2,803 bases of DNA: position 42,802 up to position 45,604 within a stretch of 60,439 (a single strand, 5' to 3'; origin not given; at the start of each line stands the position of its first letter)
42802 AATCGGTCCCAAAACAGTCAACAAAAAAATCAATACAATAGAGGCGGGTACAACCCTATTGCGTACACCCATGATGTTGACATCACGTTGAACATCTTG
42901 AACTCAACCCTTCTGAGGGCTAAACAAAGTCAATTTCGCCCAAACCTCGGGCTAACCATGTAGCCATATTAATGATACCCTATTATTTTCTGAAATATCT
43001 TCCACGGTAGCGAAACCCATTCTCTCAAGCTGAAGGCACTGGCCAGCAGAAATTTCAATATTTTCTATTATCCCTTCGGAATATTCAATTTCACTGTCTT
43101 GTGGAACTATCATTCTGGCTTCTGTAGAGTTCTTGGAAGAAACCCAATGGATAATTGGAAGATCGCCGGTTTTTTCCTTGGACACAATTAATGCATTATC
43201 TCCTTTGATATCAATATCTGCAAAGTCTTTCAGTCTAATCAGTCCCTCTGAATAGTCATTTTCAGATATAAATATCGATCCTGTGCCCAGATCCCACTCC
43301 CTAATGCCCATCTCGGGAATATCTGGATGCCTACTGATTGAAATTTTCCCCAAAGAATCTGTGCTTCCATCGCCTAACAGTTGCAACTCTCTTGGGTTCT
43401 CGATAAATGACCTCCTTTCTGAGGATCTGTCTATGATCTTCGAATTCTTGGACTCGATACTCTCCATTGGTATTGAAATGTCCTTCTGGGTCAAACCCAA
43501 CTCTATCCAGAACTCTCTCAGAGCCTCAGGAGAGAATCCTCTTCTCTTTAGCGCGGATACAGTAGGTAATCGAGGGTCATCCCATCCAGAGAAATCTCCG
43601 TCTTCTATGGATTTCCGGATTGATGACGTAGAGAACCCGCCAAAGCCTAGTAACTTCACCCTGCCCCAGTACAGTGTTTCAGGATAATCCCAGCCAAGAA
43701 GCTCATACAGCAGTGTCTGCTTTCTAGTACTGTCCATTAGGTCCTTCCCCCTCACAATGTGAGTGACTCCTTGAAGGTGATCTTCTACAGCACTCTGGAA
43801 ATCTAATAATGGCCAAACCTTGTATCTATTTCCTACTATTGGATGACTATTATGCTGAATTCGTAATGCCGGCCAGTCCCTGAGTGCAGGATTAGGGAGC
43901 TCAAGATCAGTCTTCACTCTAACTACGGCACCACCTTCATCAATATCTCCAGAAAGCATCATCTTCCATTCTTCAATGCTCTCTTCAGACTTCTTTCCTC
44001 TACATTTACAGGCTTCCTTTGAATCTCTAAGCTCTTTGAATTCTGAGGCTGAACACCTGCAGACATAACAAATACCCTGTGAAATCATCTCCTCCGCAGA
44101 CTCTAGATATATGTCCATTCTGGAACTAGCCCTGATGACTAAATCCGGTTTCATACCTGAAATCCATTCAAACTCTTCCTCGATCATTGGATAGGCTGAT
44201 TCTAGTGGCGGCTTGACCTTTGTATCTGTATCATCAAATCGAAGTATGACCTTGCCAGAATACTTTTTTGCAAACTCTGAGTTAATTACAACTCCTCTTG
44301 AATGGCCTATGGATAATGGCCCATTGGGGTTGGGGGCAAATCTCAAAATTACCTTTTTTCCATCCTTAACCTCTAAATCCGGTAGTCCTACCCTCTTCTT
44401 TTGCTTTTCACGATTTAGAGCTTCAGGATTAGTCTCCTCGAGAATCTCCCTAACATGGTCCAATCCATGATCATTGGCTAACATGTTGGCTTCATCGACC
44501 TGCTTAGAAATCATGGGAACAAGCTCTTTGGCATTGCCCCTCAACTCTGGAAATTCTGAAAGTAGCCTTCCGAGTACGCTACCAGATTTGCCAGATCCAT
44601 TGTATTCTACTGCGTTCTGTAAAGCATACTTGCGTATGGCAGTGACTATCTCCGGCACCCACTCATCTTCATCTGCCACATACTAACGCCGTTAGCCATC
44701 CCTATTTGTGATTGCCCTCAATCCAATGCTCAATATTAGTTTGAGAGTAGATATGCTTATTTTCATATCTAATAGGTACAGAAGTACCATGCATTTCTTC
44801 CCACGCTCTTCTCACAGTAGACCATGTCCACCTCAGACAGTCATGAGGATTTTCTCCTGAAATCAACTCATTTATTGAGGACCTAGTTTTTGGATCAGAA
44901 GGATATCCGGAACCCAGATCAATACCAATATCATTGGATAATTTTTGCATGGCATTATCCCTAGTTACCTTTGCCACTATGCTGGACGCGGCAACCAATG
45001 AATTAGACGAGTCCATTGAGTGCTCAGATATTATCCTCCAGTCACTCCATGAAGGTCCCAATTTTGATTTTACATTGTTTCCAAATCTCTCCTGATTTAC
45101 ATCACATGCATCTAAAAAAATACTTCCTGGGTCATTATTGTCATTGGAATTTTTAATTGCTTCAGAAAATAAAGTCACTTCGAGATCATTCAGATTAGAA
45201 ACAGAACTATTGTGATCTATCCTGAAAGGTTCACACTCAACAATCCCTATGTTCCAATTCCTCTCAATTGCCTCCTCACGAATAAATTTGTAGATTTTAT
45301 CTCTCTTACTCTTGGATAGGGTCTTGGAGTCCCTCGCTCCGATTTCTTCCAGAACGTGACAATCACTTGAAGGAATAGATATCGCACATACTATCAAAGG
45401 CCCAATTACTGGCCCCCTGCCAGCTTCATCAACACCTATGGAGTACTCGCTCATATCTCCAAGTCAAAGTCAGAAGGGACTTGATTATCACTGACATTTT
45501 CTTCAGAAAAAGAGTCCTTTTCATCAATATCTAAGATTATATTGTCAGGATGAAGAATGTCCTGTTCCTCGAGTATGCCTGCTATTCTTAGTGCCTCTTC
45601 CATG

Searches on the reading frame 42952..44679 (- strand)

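Call 44: search_protein_families(library=pfam, proteins=[window:42952-44679:-], max_evalue=0.0001)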
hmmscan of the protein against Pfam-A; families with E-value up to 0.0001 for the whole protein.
window:42952-44679:- (575 aa): 2 families
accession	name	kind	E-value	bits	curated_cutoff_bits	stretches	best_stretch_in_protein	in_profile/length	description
PF00749.27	tRNA-synt_1c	-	1.6e-61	208.4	23.4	1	109-416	1-312/314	tRNA synthetases class I (E and Q), catalytic domain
PF03950.23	tRNA-synt_1c_C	-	8.3e-05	23.2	23.9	0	421-493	2-75/91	tRNA synthetases class I (E and Q), anti-codon binding domain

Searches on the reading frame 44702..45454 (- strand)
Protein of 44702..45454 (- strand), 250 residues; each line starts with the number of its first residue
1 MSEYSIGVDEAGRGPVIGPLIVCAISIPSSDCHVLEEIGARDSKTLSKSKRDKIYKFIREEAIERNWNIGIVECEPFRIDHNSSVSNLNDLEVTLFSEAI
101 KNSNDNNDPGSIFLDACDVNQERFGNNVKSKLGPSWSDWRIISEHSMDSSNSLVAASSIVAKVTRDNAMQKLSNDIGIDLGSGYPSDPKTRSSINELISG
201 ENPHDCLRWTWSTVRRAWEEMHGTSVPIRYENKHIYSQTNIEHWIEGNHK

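Call 44: search_protein_families(library=pfam, proteins=[window:44702-45454:-], max_evalue=0.0001)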
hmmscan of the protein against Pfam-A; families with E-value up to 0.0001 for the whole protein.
window:44702-45454:- (250 aa): 1 family
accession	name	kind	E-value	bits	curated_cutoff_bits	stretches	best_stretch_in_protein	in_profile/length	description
PF01351.25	RNase_HII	-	2.4e-36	126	25.8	1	6-214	1-199/199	Ribonuclease HII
